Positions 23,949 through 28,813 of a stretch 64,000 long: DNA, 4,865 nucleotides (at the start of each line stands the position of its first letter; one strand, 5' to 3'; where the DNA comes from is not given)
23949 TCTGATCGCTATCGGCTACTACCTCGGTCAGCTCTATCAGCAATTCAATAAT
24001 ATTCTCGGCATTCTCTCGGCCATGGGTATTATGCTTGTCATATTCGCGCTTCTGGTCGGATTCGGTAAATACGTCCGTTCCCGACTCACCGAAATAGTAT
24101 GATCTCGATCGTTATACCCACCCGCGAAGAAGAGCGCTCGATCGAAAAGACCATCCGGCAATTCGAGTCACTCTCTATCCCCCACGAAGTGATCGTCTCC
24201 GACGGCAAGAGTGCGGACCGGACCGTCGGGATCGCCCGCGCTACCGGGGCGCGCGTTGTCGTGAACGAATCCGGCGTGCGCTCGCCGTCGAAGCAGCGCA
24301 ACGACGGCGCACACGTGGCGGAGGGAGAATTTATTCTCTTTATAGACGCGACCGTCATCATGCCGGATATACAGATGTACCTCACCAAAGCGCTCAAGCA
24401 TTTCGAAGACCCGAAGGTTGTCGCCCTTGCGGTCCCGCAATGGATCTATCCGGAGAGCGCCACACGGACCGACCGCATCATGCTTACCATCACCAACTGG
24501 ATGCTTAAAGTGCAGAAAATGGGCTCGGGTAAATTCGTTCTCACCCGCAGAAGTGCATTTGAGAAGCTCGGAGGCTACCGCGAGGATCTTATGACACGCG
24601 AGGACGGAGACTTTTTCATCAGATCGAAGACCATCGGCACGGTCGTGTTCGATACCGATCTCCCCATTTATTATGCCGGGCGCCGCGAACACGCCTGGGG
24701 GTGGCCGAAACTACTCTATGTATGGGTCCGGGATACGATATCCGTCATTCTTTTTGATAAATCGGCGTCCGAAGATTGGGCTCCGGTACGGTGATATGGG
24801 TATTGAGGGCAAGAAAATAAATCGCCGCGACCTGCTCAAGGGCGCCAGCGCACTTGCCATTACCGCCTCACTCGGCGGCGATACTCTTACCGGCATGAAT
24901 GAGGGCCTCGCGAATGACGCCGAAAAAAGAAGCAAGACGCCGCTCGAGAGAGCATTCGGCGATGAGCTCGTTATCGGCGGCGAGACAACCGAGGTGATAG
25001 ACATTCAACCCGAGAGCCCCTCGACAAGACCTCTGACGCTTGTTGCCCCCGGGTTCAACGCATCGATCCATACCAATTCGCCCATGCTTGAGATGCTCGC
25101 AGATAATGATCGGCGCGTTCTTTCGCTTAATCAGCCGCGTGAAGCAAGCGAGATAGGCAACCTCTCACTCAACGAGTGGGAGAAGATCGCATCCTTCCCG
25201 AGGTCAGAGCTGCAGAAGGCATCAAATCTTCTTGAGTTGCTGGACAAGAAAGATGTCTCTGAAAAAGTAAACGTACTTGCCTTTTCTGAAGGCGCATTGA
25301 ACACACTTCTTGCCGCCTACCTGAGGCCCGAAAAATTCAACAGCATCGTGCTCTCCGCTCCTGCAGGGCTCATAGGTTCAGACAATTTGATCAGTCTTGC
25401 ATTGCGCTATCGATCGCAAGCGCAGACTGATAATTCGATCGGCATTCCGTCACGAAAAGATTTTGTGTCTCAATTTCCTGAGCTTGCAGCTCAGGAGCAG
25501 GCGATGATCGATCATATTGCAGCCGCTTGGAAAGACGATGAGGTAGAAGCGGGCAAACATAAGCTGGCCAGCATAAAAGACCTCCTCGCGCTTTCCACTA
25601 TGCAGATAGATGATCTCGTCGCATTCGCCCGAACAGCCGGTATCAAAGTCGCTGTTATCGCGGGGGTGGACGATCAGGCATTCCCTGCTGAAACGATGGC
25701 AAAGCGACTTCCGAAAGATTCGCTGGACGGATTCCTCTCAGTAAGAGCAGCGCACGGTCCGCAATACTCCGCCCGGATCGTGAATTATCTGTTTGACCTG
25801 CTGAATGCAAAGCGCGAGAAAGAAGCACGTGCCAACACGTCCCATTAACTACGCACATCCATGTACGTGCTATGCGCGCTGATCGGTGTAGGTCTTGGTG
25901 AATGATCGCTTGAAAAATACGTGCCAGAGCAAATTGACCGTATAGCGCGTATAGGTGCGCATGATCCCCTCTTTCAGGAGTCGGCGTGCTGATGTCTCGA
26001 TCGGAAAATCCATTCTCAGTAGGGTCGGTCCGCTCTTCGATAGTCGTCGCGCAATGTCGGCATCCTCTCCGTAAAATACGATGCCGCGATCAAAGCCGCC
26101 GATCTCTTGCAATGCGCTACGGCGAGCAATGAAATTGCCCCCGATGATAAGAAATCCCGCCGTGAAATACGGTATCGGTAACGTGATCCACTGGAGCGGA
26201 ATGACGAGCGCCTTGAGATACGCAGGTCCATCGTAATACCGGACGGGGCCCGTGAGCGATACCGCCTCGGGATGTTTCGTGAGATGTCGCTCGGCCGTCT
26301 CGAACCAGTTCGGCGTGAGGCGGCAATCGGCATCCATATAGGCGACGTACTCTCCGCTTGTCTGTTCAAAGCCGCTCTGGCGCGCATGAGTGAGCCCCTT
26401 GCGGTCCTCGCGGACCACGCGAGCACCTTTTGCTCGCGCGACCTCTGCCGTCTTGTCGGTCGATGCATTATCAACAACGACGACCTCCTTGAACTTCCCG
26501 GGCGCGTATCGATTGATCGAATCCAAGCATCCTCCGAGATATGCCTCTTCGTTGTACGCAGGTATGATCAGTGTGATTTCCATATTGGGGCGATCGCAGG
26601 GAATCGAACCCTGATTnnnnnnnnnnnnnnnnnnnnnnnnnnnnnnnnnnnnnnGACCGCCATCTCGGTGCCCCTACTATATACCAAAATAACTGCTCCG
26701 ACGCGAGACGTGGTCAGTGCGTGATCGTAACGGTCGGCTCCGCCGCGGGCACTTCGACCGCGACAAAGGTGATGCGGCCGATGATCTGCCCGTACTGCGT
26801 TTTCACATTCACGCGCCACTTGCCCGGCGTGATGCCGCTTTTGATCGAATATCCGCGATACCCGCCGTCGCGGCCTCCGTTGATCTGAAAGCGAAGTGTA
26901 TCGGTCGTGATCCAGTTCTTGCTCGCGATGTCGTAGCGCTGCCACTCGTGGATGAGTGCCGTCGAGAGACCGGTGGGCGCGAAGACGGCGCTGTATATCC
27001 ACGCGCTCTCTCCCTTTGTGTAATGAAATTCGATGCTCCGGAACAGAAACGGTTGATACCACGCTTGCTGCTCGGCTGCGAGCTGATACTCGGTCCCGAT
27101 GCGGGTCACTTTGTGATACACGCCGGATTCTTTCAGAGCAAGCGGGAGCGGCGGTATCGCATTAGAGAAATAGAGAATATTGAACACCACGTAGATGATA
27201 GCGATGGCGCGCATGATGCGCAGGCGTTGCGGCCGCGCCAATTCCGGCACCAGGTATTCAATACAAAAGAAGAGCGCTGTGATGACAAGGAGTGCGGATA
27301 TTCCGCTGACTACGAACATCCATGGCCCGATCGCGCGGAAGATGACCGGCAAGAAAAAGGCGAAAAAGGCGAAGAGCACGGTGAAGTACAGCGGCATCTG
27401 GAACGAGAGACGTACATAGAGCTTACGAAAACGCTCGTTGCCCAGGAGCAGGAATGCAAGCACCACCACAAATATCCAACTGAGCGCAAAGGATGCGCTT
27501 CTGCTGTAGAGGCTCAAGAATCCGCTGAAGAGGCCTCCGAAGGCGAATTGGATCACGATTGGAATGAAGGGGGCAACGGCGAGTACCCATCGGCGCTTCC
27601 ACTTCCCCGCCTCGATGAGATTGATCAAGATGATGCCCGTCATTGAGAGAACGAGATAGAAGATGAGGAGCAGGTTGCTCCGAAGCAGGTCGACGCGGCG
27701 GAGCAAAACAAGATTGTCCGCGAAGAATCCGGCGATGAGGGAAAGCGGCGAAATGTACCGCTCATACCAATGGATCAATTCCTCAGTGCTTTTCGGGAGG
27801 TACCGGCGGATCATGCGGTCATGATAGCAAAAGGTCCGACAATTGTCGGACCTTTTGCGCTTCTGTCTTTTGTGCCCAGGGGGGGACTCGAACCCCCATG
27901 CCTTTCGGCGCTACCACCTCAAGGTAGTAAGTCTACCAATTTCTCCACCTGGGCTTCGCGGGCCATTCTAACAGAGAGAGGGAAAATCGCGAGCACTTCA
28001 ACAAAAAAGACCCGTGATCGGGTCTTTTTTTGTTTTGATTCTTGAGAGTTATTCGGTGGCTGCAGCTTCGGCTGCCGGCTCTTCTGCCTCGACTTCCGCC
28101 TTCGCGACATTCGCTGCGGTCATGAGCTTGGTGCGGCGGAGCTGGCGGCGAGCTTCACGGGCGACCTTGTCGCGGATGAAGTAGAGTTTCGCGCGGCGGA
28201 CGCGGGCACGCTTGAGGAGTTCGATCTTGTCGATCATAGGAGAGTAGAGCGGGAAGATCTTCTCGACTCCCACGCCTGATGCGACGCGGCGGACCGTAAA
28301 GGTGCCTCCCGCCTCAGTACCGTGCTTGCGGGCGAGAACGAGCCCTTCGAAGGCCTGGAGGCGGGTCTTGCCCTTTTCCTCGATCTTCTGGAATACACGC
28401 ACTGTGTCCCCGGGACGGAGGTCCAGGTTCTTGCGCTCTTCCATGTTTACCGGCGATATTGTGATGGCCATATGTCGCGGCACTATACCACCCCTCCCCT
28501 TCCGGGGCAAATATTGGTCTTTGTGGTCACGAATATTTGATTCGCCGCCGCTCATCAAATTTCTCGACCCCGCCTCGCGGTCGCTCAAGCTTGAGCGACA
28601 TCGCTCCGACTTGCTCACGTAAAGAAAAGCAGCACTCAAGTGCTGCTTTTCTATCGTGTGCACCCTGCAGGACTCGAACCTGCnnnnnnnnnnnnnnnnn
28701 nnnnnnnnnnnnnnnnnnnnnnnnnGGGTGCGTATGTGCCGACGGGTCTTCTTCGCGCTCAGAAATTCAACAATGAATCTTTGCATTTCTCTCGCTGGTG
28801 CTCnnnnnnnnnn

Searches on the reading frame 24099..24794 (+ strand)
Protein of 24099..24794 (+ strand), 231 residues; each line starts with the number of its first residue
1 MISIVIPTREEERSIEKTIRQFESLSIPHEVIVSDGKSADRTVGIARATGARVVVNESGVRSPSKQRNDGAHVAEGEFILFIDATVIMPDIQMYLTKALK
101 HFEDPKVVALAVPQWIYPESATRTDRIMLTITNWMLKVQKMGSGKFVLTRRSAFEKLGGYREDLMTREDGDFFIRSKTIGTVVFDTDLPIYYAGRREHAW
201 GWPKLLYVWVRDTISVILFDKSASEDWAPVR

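Call 87: search_protein_families(library=pfam, proteins=[window:24099-24794:+], max_evalue=0.001)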
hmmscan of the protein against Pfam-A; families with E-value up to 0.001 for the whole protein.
window:24099-24794:+ (231 aa): 3 families
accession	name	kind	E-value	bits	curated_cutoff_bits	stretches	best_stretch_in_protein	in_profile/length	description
PF00535.33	Glycos_transf_2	-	6.9e-16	59.1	23.3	1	3-157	1-167/168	Glycosyl transferase family 2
PF10111.15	Glyco_tranf_2_2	-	5.2e-10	39.7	27.3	1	3-176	1-199/276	Glycosyltransferase like family 2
PF13641.12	Glyco_tranf_2_3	-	3.9e-06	27.5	27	1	2-120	3-129/230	Glycosyltransferase like family 2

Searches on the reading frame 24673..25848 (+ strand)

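Call 25: search_protein_families(library=pfam, proteins=[window:24673-25848:+], max_evalue=0.0001)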
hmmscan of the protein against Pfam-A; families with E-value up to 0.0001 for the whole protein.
window:24673-25848:+ (391 aa): 1 family
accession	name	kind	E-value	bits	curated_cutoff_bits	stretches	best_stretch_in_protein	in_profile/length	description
PF00561.26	Abhydrolase_1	-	6.7e-05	23.1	25.8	0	124-346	5-221/245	alpha/beta hydrolase fold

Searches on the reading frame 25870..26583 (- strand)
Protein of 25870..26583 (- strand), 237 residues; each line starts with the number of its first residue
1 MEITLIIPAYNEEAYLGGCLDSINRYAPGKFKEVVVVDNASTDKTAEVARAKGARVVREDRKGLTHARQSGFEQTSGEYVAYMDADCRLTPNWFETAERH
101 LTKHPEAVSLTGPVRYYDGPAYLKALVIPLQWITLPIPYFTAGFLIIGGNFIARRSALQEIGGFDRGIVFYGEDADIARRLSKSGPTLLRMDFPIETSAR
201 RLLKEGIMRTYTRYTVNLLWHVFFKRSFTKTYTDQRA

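Call 87: search_protein_families(library=pfam, proteins=[window:25870-26583:-], max_evalue=0.001)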
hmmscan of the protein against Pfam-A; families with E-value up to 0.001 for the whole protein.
window:25870-26583:- (237 aa): 6 families
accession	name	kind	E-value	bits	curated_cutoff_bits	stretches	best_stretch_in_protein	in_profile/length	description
PF00535.33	Glycos_transf_2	-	3.7e-31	108.8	23.3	1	5-161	2-167/168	Glycosyl transferase family 2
PF13641.12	Glyco_tranf_2_3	-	5.2e-14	53.3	27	1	3-185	3-198/230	Glycosyltransferase like family 2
PF10111.15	Glyco_tranf_2_2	-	5.3e-11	43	27.3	1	5-195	2-213/276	Glycosyltransferase like family 2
PF13632.12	Glyco_trans_2_3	-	8.7e-11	42.4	27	1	79-193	1-118/198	Glycosyl transferase family group 2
PF02709.20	Glyco_transf_7C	-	1.3e-05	25.2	23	1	146-193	19-67/78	N-terminal domain of galactosyltransferase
PF13506.12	Glyco_transf_21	-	0.00085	19.3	21.7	0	70-200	24-157/174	Glycosyl transferase family 21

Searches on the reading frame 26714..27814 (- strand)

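Call 25: search_protein_families(library=pfam, proteins=[window:26714-27814:-], max_evalue=0.0001)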
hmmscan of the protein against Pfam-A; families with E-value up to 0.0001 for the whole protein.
window:26714-27814:- (366 aa): 1 family
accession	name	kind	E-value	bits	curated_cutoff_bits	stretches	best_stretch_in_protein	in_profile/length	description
PF11141.13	DUF2914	-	1.6e-11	44.2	23.6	1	285-350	2-60/62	Protein of unknown function (DUF2914)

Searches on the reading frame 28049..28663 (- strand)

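Call 87: search_protein_families(library=pfam, proteins=[window:28049-28663:-], max_evalue=0.001)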
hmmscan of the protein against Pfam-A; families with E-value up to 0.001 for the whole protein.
window:28049-28663:- (204 aa): 1 family
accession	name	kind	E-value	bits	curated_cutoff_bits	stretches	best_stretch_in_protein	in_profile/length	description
PF01245.26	Ribosomal_L19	-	4.7e-34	117.1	22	1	78-172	14-107/111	Ribosomal protein L19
